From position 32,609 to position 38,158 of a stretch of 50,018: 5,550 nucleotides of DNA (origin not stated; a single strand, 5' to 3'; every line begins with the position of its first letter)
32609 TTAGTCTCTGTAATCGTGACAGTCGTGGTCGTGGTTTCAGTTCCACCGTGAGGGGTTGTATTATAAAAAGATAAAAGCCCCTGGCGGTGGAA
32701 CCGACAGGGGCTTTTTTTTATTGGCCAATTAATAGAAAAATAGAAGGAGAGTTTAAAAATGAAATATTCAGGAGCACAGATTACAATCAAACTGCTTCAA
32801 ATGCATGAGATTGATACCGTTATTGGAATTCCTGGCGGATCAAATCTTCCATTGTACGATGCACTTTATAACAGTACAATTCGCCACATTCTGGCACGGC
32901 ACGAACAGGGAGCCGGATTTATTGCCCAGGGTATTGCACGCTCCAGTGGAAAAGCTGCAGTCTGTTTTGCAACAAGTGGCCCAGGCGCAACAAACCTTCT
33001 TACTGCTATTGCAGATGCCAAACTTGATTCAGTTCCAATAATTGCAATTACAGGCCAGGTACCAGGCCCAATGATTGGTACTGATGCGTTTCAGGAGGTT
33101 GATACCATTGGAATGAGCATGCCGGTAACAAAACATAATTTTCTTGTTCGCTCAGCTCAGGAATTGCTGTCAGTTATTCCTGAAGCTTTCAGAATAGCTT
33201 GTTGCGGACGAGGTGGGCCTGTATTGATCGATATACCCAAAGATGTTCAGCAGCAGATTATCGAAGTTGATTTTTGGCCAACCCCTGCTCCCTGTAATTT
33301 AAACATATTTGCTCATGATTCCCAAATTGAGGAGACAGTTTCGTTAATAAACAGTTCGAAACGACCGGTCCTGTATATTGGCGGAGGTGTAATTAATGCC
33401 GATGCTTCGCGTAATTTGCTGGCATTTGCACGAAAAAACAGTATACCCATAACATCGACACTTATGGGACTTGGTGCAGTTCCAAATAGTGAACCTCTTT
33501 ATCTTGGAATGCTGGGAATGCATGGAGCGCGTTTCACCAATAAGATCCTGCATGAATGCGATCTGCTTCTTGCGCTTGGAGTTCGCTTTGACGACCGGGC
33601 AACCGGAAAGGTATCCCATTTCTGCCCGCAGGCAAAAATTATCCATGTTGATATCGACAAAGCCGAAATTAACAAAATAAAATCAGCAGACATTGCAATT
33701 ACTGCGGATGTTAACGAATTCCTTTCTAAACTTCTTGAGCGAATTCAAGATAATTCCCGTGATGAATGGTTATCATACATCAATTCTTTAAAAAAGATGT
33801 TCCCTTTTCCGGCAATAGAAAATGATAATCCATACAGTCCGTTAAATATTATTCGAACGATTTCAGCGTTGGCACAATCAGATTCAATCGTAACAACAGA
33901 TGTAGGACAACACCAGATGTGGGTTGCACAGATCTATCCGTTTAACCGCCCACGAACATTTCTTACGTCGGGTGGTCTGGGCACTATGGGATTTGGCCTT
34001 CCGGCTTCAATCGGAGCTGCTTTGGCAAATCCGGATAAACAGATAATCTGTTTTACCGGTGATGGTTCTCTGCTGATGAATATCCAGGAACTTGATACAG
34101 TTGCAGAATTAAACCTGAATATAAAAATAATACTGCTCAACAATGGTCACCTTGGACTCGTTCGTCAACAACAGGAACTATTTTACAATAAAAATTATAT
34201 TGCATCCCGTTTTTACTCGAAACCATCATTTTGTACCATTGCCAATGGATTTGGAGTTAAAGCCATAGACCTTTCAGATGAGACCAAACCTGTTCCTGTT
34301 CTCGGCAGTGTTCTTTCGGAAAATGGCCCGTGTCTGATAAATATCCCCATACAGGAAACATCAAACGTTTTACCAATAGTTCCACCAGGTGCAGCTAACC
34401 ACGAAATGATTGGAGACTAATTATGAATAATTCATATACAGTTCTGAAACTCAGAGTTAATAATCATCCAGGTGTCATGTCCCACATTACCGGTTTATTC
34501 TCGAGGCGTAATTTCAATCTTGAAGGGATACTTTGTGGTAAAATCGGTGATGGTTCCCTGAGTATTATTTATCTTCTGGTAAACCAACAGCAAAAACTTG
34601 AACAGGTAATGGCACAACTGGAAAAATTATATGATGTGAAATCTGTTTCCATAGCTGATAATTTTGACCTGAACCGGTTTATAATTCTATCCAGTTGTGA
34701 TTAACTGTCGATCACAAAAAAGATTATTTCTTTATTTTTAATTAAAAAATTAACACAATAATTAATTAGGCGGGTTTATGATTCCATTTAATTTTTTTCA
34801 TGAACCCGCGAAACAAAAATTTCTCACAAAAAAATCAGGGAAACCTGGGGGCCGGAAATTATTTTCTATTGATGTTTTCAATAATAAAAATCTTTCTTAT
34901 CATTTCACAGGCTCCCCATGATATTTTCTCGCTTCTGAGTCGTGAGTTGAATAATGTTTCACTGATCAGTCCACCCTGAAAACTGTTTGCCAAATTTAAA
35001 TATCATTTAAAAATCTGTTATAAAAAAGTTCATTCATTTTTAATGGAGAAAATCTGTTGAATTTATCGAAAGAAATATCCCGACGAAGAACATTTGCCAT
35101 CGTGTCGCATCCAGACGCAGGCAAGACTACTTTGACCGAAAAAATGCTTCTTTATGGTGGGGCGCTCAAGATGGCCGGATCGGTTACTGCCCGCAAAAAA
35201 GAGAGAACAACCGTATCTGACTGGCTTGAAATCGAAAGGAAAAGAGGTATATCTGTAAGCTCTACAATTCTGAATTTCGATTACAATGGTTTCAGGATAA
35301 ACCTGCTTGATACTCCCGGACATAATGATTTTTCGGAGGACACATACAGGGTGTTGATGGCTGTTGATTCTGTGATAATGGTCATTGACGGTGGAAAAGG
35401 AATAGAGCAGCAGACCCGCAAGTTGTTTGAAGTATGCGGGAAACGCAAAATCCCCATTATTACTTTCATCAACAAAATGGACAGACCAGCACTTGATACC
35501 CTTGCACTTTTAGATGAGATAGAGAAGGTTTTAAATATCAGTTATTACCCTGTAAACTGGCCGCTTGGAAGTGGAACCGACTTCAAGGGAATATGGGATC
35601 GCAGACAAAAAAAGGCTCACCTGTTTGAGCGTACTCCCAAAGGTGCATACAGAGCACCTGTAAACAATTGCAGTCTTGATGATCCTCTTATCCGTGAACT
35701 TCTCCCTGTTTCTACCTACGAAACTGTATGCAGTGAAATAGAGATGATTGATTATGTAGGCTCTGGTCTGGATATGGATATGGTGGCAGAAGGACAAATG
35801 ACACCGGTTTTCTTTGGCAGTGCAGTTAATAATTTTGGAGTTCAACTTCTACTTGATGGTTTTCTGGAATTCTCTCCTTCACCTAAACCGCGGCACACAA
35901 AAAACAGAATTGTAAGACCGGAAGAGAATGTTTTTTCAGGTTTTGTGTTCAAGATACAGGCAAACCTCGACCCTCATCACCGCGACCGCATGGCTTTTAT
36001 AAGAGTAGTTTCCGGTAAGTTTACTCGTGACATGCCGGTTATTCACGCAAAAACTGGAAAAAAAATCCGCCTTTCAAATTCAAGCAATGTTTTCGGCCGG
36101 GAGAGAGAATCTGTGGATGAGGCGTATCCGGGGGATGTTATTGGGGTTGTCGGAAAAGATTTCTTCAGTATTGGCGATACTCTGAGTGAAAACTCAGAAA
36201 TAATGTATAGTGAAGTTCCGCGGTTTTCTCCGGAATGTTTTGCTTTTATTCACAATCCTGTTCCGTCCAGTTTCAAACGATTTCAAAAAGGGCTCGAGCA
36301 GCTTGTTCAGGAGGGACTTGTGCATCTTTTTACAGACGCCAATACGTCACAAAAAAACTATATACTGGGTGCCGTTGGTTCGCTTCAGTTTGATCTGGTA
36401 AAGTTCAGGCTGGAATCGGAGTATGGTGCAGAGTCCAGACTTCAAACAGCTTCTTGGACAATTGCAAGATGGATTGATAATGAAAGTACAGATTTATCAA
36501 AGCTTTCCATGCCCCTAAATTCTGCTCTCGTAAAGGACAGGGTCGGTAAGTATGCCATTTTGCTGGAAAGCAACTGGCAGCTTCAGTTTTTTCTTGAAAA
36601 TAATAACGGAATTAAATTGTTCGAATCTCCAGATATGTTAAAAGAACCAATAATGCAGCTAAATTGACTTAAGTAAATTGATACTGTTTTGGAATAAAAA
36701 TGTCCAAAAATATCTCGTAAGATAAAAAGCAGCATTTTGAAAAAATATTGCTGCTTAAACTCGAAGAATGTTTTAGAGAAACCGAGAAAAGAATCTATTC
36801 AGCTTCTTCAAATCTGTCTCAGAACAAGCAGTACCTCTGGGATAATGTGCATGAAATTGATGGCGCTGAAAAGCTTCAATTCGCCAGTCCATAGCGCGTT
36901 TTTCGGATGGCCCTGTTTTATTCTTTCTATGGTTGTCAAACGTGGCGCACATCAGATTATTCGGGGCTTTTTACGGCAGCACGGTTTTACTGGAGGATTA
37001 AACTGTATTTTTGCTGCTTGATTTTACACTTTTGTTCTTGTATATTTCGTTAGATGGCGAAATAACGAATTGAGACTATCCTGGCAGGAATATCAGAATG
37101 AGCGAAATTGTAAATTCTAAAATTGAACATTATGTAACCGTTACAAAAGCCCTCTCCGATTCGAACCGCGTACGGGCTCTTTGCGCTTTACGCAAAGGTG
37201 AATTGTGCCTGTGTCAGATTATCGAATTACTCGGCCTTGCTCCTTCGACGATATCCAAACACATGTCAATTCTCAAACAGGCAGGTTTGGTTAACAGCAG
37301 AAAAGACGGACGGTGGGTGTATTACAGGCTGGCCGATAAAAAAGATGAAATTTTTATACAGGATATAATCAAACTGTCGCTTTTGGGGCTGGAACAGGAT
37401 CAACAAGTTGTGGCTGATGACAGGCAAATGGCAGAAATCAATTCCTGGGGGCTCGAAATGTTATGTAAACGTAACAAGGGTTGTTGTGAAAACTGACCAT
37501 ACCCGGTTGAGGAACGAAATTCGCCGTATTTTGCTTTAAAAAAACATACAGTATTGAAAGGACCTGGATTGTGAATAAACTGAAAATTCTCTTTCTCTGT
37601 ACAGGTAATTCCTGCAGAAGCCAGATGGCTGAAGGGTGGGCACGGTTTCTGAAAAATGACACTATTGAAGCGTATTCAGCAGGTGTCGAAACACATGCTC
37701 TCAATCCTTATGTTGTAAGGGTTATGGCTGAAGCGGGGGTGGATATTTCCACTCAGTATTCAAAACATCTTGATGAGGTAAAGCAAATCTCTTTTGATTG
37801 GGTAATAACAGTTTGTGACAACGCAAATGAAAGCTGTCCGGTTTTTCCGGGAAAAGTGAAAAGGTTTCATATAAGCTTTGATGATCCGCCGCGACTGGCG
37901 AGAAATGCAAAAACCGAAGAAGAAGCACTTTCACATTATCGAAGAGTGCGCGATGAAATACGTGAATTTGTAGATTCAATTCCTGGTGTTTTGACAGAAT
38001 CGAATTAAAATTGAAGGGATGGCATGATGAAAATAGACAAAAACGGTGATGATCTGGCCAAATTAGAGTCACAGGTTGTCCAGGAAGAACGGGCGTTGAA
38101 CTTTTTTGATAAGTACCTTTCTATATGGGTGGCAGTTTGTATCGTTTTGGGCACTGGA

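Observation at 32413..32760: Two tandem leader-peptide transcription attenuators upstream of ilvBN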

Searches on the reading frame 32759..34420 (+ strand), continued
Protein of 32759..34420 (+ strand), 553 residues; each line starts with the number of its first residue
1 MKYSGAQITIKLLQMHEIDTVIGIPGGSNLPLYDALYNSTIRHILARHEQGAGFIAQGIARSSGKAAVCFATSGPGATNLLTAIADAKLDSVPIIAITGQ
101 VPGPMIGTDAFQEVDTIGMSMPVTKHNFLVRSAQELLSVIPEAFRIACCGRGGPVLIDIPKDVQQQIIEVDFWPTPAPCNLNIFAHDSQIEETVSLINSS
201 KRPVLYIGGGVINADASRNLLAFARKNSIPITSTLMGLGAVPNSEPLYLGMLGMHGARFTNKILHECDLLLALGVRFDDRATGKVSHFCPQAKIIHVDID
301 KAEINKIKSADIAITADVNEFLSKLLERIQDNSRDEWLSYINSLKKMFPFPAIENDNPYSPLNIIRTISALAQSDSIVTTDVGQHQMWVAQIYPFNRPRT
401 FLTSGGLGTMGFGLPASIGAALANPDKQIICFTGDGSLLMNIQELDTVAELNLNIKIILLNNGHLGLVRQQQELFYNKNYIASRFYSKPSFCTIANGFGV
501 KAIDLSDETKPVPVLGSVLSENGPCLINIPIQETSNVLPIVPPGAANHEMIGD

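Call 30: find_encoding_contigs(protein=P0061, flank=1500, max_places=1)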
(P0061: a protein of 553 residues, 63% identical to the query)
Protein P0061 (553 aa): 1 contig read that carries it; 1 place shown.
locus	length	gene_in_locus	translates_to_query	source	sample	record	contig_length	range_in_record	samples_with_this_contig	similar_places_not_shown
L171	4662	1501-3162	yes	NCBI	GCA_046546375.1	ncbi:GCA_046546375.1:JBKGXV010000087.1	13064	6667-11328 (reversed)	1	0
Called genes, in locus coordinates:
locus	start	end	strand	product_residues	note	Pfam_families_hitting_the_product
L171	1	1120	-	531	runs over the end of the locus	PF00072:Response_reg, PF13185:GAF_2, PF00512:HisKA, PF02518:HATPase_c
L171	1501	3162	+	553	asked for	PF02776:TPP_enzyme_N, PF00205:TPP_enzyme_M, PF02775:TPP_enzyme_C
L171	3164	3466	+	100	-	PF13291:ACT_4 (weak), PF01842:ACT, PF22629:ACT_AHAS_ss, PF13710:ACT_5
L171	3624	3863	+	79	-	-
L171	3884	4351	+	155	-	PF00359:PTS_EIIA_2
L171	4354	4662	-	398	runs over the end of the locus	PF01546:Peptidase_M20, PF07687:M20_dimer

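Call 31: find_encoding_contigs(protein=P0067, flank=1500, max_places=1)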
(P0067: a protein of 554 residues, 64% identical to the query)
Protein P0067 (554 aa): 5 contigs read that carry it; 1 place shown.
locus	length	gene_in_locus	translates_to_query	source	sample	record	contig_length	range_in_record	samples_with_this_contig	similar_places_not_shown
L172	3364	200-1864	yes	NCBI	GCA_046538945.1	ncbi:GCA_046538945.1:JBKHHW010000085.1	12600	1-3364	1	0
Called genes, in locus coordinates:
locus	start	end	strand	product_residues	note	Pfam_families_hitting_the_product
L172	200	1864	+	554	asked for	PF02776:TPP_enzyme_N, PF00205:TPP_enzyme_M, PF02775:TPP_enzyme_C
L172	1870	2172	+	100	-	PF13291:ACT_4 (weak), PF01842:ACT, PF22629:ACT_AHAS_ss, PF13710:ACT_5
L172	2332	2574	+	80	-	-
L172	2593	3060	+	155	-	PF00359:PTS_EIIA_2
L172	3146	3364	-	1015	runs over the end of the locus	PF13229:Beta_helix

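Call 51: find_encoding_contigs(protein=P0008, flank=1200, max_places=1)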
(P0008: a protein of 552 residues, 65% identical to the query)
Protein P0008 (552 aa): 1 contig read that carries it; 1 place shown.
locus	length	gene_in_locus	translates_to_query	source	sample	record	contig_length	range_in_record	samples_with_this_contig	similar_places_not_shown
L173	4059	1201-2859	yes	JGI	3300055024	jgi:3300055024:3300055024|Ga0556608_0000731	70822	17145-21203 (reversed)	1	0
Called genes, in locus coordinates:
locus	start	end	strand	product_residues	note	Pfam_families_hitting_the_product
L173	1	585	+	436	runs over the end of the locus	PF04055:Radical_SAM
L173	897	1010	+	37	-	-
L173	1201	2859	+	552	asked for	PF02776:TPP_enzyme_N, PF00205:TPP_enzyme_M, PF02775:TPP_enzyme_C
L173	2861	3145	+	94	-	PF01842:ACT, PF22629:ACT_AHAS_ss, PF13710:ACT_5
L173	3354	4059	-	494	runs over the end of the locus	PF13715:CarbopepD_reg_2 (faint), PF12740:PETase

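Call 52: find_encoding_contigs(protein=P0010, flank=1200, max_places=1)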
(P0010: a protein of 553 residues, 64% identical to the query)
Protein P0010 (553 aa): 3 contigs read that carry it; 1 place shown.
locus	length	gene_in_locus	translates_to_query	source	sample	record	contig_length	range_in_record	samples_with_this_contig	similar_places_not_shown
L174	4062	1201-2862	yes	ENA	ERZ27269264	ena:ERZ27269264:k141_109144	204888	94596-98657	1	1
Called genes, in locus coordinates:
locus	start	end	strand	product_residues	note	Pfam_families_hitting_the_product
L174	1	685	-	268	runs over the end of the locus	PF01435:Peptidase_M48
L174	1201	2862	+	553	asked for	PF02776:TPP_enzyme_N, PF00205:TPP_enzyme_M, PF02775:TPP_enzyme_C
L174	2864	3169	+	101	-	PF01842:ACT, PF22629:ACT_AHAS_ss, PF13710:ACT_5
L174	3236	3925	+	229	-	PF01479:S4 (weak), PF00849:PseudoU_synth_2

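Call 53: find_encoding_contigs(protein=P0012, flank=1200, max_places=1)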
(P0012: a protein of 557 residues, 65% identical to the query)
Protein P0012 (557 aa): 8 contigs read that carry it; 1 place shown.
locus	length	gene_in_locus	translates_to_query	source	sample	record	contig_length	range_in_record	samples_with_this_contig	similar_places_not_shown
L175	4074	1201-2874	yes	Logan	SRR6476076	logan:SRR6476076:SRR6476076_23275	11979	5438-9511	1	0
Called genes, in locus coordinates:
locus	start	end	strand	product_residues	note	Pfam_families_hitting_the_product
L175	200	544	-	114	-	-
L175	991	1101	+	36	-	-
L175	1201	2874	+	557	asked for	PF02776:TPP_enzyme_N, PF00205:TPP_enzyme_M, PF02775:TPP_enzyme_C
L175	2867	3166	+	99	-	PF13291:ACT_4 (weak), PF01842:ACT, PF22629:ACT_AHAS_ss, PF13710:ACT_5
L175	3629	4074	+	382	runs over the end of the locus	-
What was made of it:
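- Gene callers annotated similar 36-37-aa ORFs in L173 and L175 (calls 51, 53).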

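Call 54: find_encoding_contigs(protein=P0007, flank=1200, max_places=1)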
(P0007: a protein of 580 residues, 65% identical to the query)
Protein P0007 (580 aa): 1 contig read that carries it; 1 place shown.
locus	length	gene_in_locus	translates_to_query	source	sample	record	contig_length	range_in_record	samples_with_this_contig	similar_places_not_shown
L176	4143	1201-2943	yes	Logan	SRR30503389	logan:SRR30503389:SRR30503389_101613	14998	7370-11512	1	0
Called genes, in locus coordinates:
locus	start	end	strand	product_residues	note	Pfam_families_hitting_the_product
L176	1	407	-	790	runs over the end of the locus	PF08487:VIT, PF18962:Por_Secre_tail (weak)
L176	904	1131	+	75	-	-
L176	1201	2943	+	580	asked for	PF02776:TPP_enzyme_N, PF00205:TPP_enzyme_M, PF02775:TPP_enzyme_C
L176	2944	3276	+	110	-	PF01842:ACT, PF22629:ACT_AHAS_ss, PF13710:ACT_5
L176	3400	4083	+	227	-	PF00849:PseudoU_synth_2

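Call 62: search_protein_families(library=ncbifam, proteins=[window:32759-34420:+])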
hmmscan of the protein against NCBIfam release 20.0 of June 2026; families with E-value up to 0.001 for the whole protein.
window:32759-34420:+ (553 aa): 55 families (the best 25 are shown)
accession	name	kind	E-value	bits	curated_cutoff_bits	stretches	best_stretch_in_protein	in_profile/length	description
NF006016.1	PRK08155.1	equivalog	1.2e-257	855.8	870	1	1-553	1-554/554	acetolactate synthase large subunit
NF006524.0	PRK08978.1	equivalog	1.3e-210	700.4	738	1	4-551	2-544/548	acetolactate synthase 2 catalytic subunit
TIGR00118.1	acolac_lg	equivalog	1.5e-209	697.1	538.35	1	4-552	2-555/557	biosynthetic-type acetolactate synthase large subunit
NF004710.0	PRK06048.1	equivalog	1.5e-195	650.9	976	1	2-551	7-557/561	acetolactate synthase large subunit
NF005228.0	PRK06725.1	equivalog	7.3e-191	635.2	991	1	4-551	17-565/571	acetolactate synthase large subunit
NF005651.0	PRK07418.1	subfamily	1.4e-190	634.6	942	1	2-552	18-580/617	acetolactate synthase large subunit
NF004919.0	PRK06276.1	equivalog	9e-188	625.2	866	1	4-552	2-558/582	acetolactate synthase large subunit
NF005860.0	PRK07789.1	equivalog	1.9e-184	614.5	881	1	2-550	33-597/615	acetolactate synthase large subunit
NF005824.0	PRK07710.1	equivalog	1.3e-182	608.2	976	1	3-552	17-569/573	acetolactate synthase large subunit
NF006319.0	PRK08527.1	equivalog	9.7e-177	588.8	905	1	1-551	2-558/565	acetolactate synthase large subunit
NF006581.0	PRK09107.1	equivalog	1.2e-171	572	974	1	2-551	10-573/595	acetolactate synthase 3 large subunit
NF005584.0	PRK07282.1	equivalog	3.8e-168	560.5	970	1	4-552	11-561/566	acetolactate synthase large subunit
NF005058.0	PRK06466.1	equivalog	1.6e-159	532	951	1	3-541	4-557/574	acetolactate synthase 3 large subunit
NF005409.0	PRK06965.1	equivalog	8.7e-154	513.2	1035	1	4-551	22-581/587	acetolactate synthase 3 catalytic subunit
NF005364.0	PRK06882.1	equivalog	2.4e-152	508.3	1083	1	2-551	3-565/574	acetolactate synthase 3 large subunit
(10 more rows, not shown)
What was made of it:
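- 32759..34420 (+): ilvB, acetolactate synthase large subunit (553 aa), AHAS I-like. Its SD is at 32743-32749. The best model is PRK08155, at 856 bits against a cutoff of 870 (call 62).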

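Call 68: list_cluster_members(proteins=[P0012, P0010, P0004, P0008, P0002, P0007])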
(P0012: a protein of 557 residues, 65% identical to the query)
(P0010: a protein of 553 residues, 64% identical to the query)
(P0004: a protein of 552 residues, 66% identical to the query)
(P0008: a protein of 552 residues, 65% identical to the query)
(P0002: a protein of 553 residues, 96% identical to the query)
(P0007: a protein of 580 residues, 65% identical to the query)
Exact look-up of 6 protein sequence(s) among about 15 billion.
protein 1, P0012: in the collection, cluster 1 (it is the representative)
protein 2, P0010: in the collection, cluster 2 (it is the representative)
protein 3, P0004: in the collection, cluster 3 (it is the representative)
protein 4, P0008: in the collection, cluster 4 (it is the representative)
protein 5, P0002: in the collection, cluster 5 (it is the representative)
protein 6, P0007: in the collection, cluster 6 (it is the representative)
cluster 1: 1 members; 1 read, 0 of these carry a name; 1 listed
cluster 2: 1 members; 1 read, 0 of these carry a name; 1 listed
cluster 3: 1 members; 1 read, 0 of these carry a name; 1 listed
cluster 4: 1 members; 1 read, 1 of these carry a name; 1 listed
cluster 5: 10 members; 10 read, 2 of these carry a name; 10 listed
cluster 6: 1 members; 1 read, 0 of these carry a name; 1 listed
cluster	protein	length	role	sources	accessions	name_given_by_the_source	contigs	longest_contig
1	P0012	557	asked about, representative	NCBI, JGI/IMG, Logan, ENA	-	-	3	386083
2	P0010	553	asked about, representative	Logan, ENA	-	-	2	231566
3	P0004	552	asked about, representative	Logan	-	-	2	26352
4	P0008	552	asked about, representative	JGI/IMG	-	acetolactate synthase-1/2/3 large subunit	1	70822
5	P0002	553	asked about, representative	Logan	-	-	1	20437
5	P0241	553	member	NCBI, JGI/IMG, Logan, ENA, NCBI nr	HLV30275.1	MAG TPA: biosynthetic-type acetolactate synthase large subunit [Chitinispirillaceae ... | biosynthetic-type acetolactate synthase large subunit [Chitinispirillaceae bacterium]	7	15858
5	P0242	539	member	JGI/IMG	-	acetolactate synthase-1/2/3 large subunit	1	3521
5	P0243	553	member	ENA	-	-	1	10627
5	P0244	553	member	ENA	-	-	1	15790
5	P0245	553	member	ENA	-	-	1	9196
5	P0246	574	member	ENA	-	-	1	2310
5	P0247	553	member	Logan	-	-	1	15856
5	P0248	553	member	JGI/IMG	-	-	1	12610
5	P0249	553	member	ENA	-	-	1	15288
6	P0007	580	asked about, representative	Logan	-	-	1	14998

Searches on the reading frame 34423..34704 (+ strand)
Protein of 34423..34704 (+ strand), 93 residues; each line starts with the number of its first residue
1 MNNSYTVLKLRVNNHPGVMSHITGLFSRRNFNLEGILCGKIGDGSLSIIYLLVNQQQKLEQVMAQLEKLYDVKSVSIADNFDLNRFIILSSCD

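Call 8: search_protein_families(library=pfam, proteins=[window:34423-34704:+])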
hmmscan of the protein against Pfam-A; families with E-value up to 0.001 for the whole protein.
window:34423-34704:+ (93 aa): 4 families
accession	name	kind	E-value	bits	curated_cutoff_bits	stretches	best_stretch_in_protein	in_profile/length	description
PF22629.2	ACT_AHAS_ss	-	2.1e-27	95.5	27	1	8-72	1-65/67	AHAS small subunit-like ACT domain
PF13710.12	ACT_5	-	4.1e-12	46.2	27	1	15-75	2-62/62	ACT domain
PF01842.31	ACT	-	3.2e-11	43.2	27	1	6-69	1-64/66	ACT domain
PF13291.12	ACT_4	-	4.4e-06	27.7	27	1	7-75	8-78/80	ACT domain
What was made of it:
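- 34423..34704 (+): ilvN, short (93 aa) ACT-domain small subunit. Pfam ACT_AHAS_ss (call 8).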

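Call 62: search_protein_families(library=ncbifam, proteins=[window:34423-34704:+])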
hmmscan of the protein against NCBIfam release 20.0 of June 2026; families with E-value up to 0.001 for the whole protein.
window:34423-34704:+ (93 aa): 8 families
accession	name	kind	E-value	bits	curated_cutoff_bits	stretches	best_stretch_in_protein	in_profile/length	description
NF006036.0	PRK08178.1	equivalog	3.7e-29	100.7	128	1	5-77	14-86/102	acetolactate synthase small subunit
NF008864.0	PRK11895.1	equivalog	1.2e-16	60.8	119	1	7-76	5-75/164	acetolactate synthase small subunit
TIGR00119.1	acolac_sm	equivalog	1.7e-14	54.1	56.9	1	7-78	4-76/158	acetolactate synthase small subunit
NF008362.0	PRK11152.1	equivalog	4.9e-06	26.3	68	1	7-79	5-77/85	acetolactate synthase 2 small subunit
NF006352.0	PRK08577.1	equivalog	7e-06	26.1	140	1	6-78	57-132/136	hypothetical protein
TIGR01327.1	PGDH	equivalog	0.00064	18.6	454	1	8-76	454-521/525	phosphoglycerate dehydrogenase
NF004976.0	PRK06349.1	subfamily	0.00072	18.7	205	1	6-75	350-420/430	homoserine dehydrogenase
NF005233.0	PRK06737.1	equivalog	0.00078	19.5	102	0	9-75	6-73/76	ACT domain-containing protein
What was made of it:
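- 34423..34704 (+): The best NCBIfam model is PRK08178, at 100.7 bits, below its cutoff of 128 (call 62).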

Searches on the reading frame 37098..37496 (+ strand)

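Call 8: search_protein_families(library=pfam, proteins=[window:37098-37496:+])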
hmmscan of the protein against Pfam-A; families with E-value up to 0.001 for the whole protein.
window:37098-37496:+ (132 aa): 4 families
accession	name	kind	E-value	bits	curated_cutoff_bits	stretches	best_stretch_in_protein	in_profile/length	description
PF01022.26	HTH_5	-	8.5e-17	61.2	22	1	21-67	1-47/47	Bacterial regulatory protein, arsR family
PF02082.26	Rrf2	-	2.5e-05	24.9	30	1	38-92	26-79/132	Iron-dependent Transcriptional regulator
PF12840.13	HTH_20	-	2.7e-05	24.5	27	1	20-68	2-51/51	Helix-turn-helix domain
PF07848.18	PaaX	-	0.00038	21.1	24.8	1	38-81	26-69/70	PaaX-like protein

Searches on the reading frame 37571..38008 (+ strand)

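Call 62: search_protein_families(library=ncbifam, proteins=[window:37571-38008:+])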
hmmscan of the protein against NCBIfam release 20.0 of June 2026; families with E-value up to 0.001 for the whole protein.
window:37571-38008:+ (145 aa): 3 families
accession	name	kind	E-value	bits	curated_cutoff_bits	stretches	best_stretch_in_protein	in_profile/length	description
TIGR02691.1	arsC_pI258_fam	equivalog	2.4e-44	150.7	174.3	1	6-135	1-127/129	arsenate reductase (thioredoxin)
NF010053.0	PRK13530.1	subfamily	4.2e-40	137.2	215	1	1-135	1-126/133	arsenate reductase (thioredoxin)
TIGR02689.1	ars_reduc_gluta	equivalog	2e-25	89.4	157.6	1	5-135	2-123/126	arsenate reductase, glutathione/glutaredoxin type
